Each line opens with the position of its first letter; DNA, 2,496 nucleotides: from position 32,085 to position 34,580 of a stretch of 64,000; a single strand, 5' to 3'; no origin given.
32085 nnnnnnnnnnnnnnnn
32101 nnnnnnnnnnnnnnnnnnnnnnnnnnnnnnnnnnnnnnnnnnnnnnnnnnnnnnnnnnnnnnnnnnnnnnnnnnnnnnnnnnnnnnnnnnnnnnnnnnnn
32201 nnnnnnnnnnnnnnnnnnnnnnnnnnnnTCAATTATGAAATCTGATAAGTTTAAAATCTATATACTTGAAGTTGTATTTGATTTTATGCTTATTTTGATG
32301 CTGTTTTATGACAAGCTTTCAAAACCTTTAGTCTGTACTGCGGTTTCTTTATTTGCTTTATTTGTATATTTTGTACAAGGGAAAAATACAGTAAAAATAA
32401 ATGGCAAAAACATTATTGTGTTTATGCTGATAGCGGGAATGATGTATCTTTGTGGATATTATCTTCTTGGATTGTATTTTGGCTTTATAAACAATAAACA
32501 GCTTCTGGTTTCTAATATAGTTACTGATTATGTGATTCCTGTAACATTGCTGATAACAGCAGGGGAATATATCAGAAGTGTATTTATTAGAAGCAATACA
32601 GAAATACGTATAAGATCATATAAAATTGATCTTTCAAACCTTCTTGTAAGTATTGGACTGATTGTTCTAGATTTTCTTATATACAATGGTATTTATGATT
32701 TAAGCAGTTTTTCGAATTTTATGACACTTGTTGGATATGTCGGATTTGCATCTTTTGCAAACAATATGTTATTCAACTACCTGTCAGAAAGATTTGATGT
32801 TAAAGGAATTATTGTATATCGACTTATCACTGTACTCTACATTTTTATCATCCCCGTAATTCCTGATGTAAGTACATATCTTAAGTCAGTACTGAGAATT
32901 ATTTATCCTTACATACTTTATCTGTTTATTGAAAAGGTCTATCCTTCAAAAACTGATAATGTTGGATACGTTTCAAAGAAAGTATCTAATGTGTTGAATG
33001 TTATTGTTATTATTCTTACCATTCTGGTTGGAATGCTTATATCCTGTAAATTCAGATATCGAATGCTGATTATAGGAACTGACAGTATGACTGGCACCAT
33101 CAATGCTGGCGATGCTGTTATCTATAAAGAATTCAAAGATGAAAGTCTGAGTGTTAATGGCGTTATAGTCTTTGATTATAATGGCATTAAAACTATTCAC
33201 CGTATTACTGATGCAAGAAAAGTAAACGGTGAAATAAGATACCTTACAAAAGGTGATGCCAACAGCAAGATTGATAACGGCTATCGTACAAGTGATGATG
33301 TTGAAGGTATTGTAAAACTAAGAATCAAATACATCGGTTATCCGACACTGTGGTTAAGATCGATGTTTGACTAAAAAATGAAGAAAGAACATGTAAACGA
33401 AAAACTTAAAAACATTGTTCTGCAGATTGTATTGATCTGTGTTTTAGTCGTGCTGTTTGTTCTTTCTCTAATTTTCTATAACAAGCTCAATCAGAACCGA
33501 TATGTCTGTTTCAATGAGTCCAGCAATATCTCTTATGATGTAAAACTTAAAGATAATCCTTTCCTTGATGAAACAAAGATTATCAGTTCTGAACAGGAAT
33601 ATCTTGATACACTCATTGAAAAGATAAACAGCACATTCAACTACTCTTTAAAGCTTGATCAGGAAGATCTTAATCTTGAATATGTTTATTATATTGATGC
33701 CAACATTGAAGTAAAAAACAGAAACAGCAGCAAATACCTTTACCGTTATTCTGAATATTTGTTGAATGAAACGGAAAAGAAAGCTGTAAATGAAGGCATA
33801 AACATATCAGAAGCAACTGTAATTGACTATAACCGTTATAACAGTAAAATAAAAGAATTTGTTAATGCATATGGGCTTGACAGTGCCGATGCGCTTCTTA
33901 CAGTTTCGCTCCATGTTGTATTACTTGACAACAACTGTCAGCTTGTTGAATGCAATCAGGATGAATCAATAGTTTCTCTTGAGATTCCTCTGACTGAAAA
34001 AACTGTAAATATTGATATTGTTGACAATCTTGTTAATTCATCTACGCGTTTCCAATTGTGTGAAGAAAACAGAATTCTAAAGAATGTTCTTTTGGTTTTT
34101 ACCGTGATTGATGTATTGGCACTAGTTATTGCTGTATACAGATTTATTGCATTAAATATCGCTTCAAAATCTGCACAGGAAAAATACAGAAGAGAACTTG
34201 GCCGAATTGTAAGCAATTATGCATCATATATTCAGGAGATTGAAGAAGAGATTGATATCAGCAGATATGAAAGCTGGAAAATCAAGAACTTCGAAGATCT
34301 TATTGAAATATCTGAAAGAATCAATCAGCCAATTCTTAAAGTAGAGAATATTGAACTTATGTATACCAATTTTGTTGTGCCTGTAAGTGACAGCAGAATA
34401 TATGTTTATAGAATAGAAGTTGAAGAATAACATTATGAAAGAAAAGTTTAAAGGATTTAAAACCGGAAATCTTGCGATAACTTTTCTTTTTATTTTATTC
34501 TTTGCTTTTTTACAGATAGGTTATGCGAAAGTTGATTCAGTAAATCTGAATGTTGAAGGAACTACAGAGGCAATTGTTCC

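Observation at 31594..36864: Four-gene SipW-type signal peptidase operon: candidate TasA-like fibre/adhesin assembly module (only accessory island in the window)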

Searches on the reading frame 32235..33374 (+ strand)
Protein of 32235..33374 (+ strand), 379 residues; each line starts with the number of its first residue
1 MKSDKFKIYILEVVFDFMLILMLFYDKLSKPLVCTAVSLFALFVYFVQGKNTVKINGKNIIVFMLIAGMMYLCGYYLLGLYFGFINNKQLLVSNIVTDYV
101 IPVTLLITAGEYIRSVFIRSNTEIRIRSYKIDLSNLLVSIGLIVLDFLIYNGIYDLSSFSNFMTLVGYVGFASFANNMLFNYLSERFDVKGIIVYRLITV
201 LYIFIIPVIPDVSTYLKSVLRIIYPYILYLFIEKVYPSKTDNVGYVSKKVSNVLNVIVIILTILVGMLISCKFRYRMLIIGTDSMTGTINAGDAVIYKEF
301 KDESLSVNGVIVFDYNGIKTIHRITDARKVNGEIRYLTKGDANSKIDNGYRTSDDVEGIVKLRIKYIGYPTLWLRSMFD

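Call 3: search_protein_families(library=pfam, proteins=[window:32235-33374:+], max_evalue=1)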
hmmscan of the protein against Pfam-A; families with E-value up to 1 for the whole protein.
window:32235-33374:+ (379 aa): 2 families
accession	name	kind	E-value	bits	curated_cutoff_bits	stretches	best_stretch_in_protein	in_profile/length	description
PF10502.14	Peptidase_S26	-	0.0081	16.6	22.9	1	255-317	3-67/168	Signal peptidase, peptidase S26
PF00717.28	Peptidase_S24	-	0.1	12.8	23.3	1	273-326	33-84/116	Peptidase S24-like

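Call 4: search_protein_families(library=ncbifam, proteins=[window:32235-33374:+], max_evalue=1)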
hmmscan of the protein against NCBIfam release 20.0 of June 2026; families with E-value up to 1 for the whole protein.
window:32235-33374:+ (379 aa): 3 families
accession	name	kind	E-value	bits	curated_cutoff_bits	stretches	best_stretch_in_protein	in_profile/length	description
TIGR02228.1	sigpep_I_arch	equivalog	7e-16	58.5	51.85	1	248-372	1-131/158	signal peptidase I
NF046067.1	SigPepSipWBacil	equivalog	1.8e-09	37.5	190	1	250-369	4-135/189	signal peptidase I SipW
TIGR02227.1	sigpep_I_bact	equivalog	1.3e-05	25.2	47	1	257-324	2-74/162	signal peptidase I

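Call 79: list_cluster_members(proteins=[P0001, P0250, window:32235-33374:+, window:33378-34430:+])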
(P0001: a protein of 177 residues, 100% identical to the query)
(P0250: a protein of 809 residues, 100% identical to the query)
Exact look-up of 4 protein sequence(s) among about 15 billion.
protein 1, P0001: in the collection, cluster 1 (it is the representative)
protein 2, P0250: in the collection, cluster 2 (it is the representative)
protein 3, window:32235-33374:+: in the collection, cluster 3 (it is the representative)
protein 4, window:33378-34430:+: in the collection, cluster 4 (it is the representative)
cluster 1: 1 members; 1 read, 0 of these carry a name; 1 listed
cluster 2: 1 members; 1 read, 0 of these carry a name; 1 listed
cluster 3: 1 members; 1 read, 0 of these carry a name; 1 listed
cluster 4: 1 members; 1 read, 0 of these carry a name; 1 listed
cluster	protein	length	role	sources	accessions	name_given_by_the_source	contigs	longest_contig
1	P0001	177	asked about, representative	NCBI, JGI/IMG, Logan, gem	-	-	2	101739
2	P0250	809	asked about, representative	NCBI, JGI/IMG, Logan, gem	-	-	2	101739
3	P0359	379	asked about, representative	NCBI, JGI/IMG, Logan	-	-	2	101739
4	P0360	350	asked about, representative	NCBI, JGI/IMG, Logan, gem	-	-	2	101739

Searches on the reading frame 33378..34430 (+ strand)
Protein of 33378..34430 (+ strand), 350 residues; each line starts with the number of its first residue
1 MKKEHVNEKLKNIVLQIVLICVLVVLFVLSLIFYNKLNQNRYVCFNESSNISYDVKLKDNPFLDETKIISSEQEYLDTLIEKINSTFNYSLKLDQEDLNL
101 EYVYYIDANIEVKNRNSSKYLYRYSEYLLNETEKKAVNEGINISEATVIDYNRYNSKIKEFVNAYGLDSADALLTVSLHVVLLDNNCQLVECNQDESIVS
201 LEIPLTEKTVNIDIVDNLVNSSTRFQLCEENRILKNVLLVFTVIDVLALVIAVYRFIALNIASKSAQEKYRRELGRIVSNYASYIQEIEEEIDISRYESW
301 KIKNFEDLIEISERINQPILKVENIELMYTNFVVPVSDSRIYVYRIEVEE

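Call 3: search_protein_families(library=pfam, proteins=[window:33378-34430:+], max_evalue=1)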
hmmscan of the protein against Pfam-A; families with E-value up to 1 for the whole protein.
window:33378-34430:+ (350 aa): 3 families
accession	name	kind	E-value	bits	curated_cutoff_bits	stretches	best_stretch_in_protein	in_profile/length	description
PF17231.7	DUF5305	-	3.8e-08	33.5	29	1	126-344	4-217/217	Family of unknown function (DUF5305)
PF00632.30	HECT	-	0.029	14.5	23.9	1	17-137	49-159/306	HECT-domain (ubiquitin-transferase)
PF06024.17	Orf78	-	0.12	13.1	29.4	0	9-36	60-88/101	Orf78 (ac78)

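Call 4: search_protein_families(library=ncbifam, proteins=[window:33378-34430:+], max_evalue=1)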
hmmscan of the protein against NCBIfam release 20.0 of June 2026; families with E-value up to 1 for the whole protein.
window:33378-34430:+ (350 aa): 3 families
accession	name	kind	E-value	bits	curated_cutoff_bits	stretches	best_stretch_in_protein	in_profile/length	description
NF046005.2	near_gluc_PtsG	equivalog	0.026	14.8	45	1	13-41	8-36/85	MPN207a family PTS transporter accessory protein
NF045771.1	MPN454_MG319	equivalog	0.12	12.7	60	1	8-83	4-87/133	MG319/MPN454 family protein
NF045849.1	ICE_MMCAP2_0565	equivalog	0.36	10.6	40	0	2-29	48-75/80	Mbov_0395 family pilin-like conjugal transfer protein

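Call 10: search_solved_structures(query=window:33378-34430:+, max_evalue=10)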
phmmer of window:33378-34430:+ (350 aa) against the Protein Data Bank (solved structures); distinct sequences matched with E-value up to 10: 1.
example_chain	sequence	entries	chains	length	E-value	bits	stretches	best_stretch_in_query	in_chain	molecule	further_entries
7ev8_A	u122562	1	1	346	0.32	13.5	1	90-183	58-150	Nucleoprotein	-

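Call 36: search_protein_families(library=phrogs, proteins=[window:33378-34430:+], max_evalue=0.01)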
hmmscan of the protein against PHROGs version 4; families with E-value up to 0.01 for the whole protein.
window:33378-34430:+ (350 aa): 0 families
